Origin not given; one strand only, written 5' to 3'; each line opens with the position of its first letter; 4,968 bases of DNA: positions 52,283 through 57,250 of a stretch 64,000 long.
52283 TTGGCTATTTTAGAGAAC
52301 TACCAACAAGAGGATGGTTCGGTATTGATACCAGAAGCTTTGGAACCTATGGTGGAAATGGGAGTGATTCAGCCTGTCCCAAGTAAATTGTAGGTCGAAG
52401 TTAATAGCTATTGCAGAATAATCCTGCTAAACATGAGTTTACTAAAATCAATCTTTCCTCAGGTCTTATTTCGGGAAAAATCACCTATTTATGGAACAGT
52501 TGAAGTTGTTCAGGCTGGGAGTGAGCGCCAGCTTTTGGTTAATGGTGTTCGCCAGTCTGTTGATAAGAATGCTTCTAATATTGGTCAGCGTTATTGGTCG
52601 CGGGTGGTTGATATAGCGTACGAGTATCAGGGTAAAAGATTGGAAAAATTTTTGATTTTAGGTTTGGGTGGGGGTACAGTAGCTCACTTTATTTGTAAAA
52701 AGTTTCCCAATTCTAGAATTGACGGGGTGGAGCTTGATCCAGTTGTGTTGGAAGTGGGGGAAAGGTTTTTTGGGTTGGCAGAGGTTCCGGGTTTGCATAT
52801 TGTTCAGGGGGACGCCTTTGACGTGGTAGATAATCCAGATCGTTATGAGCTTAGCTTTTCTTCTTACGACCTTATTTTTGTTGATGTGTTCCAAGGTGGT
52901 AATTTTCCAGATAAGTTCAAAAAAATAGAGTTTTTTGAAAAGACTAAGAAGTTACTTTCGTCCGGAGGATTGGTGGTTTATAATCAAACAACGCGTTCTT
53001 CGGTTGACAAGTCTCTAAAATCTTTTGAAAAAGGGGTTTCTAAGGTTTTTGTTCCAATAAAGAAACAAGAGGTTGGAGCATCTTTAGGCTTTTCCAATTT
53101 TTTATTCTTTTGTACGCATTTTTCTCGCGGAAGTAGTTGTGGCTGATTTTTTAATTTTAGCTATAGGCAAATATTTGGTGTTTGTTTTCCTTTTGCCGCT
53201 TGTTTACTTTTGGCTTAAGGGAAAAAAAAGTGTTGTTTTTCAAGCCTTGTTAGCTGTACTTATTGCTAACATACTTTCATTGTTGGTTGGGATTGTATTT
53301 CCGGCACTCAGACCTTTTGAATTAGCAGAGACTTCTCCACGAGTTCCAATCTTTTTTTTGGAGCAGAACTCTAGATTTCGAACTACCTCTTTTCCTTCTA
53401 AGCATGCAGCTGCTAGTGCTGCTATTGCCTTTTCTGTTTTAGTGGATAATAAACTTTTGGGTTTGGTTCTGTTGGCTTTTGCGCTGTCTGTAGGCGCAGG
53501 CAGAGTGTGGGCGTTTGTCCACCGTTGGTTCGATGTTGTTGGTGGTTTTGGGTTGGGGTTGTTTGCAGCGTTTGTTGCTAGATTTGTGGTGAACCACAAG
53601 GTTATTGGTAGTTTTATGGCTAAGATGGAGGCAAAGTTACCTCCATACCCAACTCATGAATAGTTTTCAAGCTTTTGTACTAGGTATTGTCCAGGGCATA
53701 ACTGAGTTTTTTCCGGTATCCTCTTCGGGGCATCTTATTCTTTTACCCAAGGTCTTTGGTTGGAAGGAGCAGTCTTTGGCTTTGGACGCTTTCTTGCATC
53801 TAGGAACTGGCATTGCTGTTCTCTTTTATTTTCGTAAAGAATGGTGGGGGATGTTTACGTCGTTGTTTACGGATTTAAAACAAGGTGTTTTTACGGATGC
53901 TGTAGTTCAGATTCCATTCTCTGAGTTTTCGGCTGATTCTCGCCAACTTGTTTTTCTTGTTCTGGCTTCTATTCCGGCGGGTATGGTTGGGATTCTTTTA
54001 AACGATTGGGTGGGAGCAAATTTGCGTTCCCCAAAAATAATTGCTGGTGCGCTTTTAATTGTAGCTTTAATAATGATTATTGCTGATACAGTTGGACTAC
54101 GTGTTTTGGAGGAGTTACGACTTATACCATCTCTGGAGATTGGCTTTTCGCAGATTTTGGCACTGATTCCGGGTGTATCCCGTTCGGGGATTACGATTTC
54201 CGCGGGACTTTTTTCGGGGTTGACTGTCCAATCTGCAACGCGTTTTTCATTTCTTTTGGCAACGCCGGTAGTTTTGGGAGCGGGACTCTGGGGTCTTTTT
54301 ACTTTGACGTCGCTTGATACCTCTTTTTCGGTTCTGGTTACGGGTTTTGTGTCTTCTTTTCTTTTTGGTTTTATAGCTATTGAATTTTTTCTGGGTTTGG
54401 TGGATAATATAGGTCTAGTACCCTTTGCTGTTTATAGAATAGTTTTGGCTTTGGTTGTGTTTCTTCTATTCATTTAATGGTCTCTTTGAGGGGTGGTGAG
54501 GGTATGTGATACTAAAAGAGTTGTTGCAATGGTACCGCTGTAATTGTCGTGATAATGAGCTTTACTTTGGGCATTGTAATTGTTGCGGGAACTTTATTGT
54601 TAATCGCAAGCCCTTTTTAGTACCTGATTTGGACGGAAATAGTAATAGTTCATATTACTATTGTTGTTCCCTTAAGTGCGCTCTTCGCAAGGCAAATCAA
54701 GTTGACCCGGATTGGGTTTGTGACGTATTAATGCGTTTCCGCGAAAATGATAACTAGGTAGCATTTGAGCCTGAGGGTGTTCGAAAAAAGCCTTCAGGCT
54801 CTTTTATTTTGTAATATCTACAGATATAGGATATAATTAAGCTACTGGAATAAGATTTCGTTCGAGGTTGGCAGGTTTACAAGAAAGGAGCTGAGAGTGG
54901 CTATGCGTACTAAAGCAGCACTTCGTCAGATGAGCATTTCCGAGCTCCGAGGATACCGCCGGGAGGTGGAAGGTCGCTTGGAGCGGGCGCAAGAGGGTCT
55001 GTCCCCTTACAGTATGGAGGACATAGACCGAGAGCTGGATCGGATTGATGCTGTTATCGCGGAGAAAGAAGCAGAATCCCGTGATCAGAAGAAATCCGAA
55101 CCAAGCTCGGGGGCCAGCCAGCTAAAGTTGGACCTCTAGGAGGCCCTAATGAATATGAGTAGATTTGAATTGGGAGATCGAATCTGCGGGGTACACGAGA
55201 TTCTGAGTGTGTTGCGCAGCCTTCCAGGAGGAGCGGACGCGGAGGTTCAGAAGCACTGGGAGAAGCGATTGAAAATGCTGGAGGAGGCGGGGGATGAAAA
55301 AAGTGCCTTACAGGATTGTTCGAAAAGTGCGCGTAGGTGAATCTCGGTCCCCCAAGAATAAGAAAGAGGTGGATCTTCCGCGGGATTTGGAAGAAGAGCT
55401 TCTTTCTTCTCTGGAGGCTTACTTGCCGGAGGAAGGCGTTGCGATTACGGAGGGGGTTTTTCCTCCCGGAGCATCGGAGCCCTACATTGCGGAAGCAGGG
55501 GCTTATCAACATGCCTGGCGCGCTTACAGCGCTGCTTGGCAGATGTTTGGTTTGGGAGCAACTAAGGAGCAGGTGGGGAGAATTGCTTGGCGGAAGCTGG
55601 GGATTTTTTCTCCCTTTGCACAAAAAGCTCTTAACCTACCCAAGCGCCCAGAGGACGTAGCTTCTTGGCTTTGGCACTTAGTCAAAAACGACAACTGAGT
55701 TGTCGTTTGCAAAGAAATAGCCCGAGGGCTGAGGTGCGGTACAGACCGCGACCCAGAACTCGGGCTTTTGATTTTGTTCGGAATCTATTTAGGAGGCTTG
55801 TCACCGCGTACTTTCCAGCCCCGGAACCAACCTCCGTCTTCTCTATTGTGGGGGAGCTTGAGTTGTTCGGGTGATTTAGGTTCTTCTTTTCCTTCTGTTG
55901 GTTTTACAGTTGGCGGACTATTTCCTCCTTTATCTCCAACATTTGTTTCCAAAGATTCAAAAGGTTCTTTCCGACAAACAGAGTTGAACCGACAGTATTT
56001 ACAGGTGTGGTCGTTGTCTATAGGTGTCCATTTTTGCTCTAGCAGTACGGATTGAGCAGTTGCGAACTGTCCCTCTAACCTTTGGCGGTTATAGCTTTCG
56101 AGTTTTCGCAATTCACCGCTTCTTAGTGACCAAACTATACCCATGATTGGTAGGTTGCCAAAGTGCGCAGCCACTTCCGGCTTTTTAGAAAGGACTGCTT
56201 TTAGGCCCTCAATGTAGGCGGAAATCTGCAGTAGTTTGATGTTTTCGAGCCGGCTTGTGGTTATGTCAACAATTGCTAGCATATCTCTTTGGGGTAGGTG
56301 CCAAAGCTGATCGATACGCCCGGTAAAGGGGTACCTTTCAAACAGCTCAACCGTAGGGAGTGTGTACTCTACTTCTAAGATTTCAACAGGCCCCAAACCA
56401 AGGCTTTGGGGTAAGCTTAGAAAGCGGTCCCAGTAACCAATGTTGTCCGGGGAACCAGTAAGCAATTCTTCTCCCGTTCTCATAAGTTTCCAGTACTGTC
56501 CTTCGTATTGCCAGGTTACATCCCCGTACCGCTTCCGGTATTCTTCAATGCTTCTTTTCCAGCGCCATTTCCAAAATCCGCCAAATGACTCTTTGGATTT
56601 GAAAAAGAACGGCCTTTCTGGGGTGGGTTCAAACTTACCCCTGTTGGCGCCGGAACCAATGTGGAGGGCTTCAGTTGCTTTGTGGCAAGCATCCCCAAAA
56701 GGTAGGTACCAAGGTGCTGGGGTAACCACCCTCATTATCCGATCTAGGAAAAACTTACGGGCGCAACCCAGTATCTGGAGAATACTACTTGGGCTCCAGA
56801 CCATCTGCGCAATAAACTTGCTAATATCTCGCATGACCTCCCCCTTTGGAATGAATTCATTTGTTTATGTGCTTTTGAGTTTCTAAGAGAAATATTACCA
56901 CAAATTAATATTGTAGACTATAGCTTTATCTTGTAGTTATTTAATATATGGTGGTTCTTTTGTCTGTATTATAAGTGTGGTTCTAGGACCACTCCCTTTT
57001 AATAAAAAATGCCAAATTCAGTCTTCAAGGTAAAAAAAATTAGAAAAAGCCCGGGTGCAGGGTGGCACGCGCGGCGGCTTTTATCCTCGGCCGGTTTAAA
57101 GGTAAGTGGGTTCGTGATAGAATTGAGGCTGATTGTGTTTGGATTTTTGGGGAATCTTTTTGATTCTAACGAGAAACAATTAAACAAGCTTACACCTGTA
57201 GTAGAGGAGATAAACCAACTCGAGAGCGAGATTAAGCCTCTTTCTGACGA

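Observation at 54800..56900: Second GC-rich islet: three small SD-led ORFs and a convergent stand-alone Cas4-like Fe-S nuclease without a CRISPR array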

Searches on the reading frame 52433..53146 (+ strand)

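Call 48: search_protein_families(library=pfam, proteins=[window:52433-53146:+], max_evalue=0.001)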
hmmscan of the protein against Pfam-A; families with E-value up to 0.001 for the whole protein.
window:52433-53146:+ (237 aa): 4 families
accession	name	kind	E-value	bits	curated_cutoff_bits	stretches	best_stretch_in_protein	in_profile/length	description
PF01564.23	Spermine_synth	-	4.1e-07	30.2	22.9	1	68-207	17-154/186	Spermine/spermidine synthase domain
PF01596.23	Methyltransf_3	-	1.8e-05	24.6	22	1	93-186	69-155/204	O-methyltransferase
PF13649.12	Methyltransf_25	-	0.00034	21.7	27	1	74-150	2-77/97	Methyltransferase domain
PF08242.18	Methyltransf_12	-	0.00036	21.6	30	1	75-180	2-97/98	Methyltransferase domain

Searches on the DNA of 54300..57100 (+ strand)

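Call 40: search_rna_families(source=window, start=54300, end=57100, threshold=evalue, max_evalue=1)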
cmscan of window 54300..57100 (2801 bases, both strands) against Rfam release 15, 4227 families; matches with E-value up to 1: 2.
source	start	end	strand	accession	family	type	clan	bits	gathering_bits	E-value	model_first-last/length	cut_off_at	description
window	56954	57011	-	RF01522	TB10Cs1H1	Gene; snRNA; snoRNA; HACA-box;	-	20.7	45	0.58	1-71/71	no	Trypanosomatid snoRNA TB10Cs1H1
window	56891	57082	+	RF02986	FuFi-1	Gene; sRNA;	-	17.2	59.6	0.99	1-175/175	no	FuFi-1 RNA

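Call 59: search_dna_similar(query=window:54830-56900:+, collection=phages, mode=distant, max_rows=10)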
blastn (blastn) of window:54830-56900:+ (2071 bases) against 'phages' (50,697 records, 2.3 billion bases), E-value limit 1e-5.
No match.

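Call 90: build_rna_model(alignment_id=A5)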
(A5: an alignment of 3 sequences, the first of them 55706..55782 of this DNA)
Model R1 built from alignment A5 (3 sequences, 77 columns); structure: RNAalifold consensus.
model positions 77; base pairs 19; branch points 0; effective number of sequences 1.69; information 0.734 bits per position. Calibrated on 0.2 Mb of random sequence (short: E-values are rough).
structure used (alignment columns):
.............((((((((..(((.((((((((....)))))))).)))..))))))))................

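Call 91: search_with_rna_model(model_id=R1, sources=[window, L001, L005, L006, L007, L009, L026, L027, L035, L040, L047, L052, L053, L057, L062, L066, L075, L077, L079, L084, L085, L086, L087, L088, L089, L090, L091, L092, L093, L094], max_evalue=1)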
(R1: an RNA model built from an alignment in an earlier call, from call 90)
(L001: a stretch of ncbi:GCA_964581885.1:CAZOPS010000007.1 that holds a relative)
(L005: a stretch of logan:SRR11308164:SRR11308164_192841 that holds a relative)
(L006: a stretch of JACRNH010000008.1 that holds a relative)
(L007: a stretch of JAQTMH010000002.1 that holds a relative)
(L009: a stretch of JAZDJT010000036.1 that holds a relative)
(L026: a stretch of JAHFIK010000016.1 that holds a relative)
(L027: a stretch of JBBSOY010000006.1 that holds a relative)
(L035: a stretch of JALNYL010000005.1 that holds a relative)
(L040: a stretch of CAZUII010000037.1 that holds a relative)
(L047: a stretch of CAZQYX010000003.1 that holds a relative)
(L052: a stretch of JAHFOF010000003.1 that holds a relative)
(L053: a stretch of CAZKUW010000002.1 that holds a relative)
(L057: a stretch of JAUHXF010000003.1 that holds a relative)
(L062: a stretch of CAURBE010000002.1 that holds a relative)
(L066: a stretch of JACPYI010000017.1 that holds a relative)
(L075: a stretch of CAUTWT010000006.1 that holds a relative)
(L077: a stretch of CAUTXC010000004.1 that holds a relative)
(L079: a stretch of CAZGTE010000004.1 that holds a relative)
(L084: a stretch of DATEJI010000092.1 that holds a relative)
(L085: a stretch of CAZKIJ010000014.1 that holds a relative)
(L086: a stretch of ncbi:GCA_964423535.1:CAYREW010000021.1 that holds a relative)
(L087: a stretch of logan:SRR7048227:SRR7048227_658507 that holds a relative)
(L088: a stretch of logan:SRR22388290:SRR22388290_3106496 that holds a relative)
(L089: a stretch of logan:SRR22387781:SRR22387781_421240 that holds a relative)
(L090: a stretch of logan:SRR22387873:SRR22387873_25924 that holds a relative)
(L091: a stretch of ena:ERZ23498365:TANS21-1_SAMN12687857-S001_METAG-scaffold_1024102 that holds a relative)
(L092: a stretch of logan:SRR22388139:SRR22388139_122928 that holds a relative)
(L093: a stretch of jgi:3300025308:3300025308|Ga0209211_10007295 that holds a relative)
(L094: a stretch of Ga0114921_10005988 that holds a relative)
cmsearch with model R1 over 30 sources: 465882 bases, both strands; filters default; matches with E-value up to 1: 9.
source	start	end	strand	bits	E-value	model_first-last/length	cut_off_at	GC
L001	11046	11122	-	99.6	1.8e-23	1-77/77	no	0.47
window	55706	55782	+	95.2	2.7e-22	1-77/77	no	0.53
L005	1573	1649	+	92.7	1.3e-21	1-77/77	no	0.58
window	55703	55779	-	40.2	2.2e-07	1-77/77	no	0.53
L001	11049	11125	+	37.1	1.5e-06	1-77/77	no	0.47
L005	1571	1644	-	35.1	5.2e-06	1-77/77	no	0.55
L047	4138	4187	+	21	0.034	1-77/77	no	0.36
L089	3151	3227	+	18.2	0.2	1-77/77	no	0.52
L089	3148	3224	-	17.9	0.25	1-77/77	no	0.52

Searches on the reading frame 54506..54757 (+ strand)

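Call 4: search_protein_families(library=pfam, proteins=[window:54506-54757:+], max_evalue=1)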
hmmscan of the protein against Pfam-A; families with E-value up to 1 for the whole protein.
window:54506-54757:+ (83 aa): 0 families

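Call 5: search_protein_families(library=padloc, proteins=[window:54506-54757:+], max_evalue=1)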
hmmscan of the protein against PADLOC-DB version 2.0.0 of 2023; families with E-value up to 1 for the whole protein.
window:54506-54757:+ (83 aa): 0 families

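Call 6: search_protein_families(library=phrogs, proteins=[window:54506-54757:+], max_evalue=1)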
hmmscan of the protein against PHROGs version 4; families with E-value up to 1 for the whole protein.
window:54506-54757:+ (83 aa): 0 families

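Call 7: search_protein_families(library=ncbifam, proteins=[window:54506-54757:+], max_evalue=1)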
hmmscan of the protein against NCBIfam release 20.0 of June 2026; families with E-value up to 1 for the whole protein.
window:54506-54757:+ (83 aa): 1 family
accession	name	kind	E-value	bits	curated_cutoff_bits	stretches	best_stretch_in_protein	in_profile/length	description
TIGR01485.1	SPP_plant-cyano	equivalog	0.19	11.2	183.65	1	4-32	214-241/249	sucrose-phosphate phosphatase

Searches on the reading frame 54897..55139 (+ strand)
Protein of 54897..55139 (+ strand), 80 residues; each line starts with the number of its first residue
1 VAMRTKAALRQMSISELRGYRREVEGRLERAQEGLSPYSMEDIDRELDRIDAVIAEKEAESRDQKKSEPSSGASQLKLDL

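Call 4: search_protein_families(library=pfam, proteins=[window:54897-55139:+], max_evalue=1)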
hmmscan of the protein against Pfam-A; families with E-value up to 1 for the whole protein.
window:54897-55139:+ (80 aa): 3 families
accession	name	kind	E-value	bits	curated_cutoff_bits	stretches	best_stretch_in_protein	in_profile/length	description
PF22470.1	Histone_HNS_N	-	0.032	14.5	24.5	1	38-68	21-51/79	H-NS histone-like proteins, N-terminal domain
PF02050.21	FliJ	-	0.037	14.7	28.4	1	6-63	13-70/123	Flagellar FliJ protein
PF23302.1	HTH_DNAJC9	-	0.078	13.6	27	1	19-64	13-58/69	DNAJC9 HTH domain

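Call 5: search_protein_families(library=padloc, proteins=[window:54897-55139:+], max_evalue=1)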
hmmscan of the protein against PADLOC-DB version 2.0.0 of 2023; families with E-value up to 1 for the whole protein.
window:54897-55139:+ (80 aa): 0 families

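Call 6: search_protein_families(library=phrogs, proteins=[window:54897-55139:+], max_evalue=1)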
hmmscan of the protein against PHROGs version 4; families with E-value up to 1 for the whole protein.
window:54897-55139:+ (80 aa): 5 families
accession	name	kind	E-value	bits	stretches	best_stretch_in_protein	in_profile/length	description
phrog_1826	-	unknown function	0.0044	18.4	1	1-34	1-34/70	-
phrog_6680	-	unknown function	0.094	13.7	1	36-64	11-39/78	-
phrog_26892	-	unknown function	0.14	13.2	1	16-60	11-56/67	-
phrog_23118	-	unknown function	0.24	12.4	1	5-60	115-167/180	-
phrog_12624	-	unknown function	0.29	12.5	1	31-78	37-84/90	-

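Call 7: search_protein_families(library=ncbifam, proteins=[window:54897-55139:+], max_evalue=1)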
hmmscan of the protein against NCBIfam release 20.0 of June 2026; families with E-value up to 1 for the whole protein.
window:54897-55139:+ (80 aa): 1 family
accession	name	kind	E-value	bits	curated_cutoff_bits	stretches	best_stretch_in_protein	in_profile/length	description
NF047331.1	phage_HTJ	equivalog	0.13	12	33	1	13-33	30-50/59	phage head-tail joining protein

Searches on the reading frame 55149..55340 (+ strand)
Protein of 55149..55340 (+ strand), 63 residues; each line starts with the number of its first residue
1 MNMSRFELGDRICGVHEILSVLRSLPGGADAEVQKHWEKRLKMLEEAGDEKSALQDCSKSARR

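Call 4: search_protein_families(library=pfam, proteins=[window:55149-55340:+], max_evalue=1)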
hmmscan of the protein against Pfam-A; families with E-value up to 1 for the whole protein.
window:55149-55340:+ (63 aa): 1 family
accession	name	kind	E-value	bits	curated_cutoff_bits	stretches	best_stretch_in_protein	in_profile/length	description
PF24935.1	Ig_NUP210_6th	-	0.048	14.1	27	1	26-59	5-38/86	NUP210-like, Ig-like domain 6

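Call 5: search_protein_families(library=padloc, proteins=[window:55149-55340:+], max_evalue=1)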
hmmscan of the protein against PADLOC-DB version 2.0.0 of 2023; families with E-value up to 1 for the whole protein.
window:55149-55340:+ (63 aa): 0 families

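Call 6: search_protein_families(library=phrogs, proteins=[window:55149-55340:+], max_evalue=1)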
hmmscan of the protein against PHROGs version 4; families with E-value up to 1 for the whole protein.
window:55149-55340:+ (63 aa): 0 families

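Call 7: search_protein_families(library=ncbifam, proteins=[window:55149-55340:+], max_evalue=1)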
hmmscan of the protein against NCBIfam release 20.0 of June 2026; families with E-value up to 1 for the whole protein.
window:55149-55340:+ (63 aa): 1 family
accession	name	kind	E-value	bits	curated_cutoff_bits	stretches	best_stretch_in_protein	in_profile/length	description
NF003474.0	PRK05111.1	equivalog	0.026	13.4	460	1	8-53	246-294/383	acetylornithine deacetylase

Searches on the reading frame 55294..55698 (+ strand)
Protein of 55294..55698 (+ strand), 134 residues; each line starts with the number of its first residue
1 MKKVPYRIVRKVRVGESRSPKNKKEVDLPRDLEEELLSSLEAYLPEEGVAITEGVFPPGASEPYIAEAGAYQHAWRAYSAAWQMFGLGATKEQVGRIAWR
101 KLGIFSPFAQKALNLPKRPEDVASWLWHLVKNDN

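Call 4: search_protein_families(library=pfam, proteins=[window:55294-55698:+], max_evalue=1)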
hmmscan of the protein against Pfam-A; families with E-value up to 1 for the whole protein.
window:55294-55698:+ (134 aa): 0 families

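Call 5: search_protein_families(library=padloc, proteins=[window:55294-55698:+], max_evalue=1)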
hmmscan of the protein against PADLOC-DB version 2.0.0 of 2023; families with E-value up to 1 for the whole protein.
window:55294-55698:+ (134 aa): 0 families

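Call 6: search_protein_families(library=phrogs, proteins=[window:55294-55698:+], max_evalue=1)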
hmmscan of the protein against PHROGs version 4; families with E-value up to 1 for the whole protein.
window:55294-55698:+ (134 aa): 1 family
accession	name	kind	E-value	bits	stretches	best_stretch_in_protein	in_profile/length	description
phrog_29030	-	unknown function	0.2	13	0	20-36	20-36/80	-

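Call 7: search_protein_families(library=ncbifam, proteins=[window:55294-55698:+], max_evalue=1)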
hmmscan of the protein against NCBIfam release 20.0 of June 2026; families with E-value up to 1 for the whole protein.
window:55294-55698:+ (134 aa): 0 families

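Call 51: find_homologous_proteins(query=window:55294-55698:+, max_evalue=0.01)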
Query window:55294-55698:+ (134 aa): 2 proteins with E <= 0.01 among 33 candidates.
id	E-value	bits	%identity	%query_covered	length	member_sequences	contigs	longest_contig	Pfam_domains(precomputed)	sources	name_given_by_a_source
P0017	1.9e-84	299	100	100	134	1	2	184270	-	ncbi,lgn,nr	ncbi:MAG: hypothetical protein U9M98_02475 [Patescibacteria group bacterium]|nr:hypothetical protein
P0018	1.0e-49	186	66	96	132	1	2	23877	-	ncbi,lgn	-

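Call 72: predict_structure(alignment_id=A3)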
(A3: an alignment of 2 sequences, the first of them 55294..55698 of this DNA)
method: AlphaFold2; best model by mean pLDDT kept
length: 134 residues; sequences in the alignment: 2
mean_pLDDT: 51.5   pTM: 0.40
mean pLDDT of the five models: 51.5, 49.5, 46.9, 46.0, 46.0
residues with pLDDT >= 90: 0; 70-90: 2; 50-70: 77; < 50: 55
segments of 3 or more residues with pLDDT < 50: 1-29, 38-57
pLDDT, mean of each block of 10 residues (from residue 1): 29 33 40 49 38 45 57 62 67 68 55 63 65 46
secondary structure, 60 per line:
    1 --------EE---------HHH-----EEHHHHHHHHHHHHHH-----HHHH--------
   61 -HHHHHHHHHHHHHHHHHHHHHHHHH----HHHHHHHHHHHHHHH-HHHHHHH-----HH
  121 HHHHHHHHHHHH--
elements in order: H30-43 H49-52 H62-86 H91-105 H107-113 H119-132
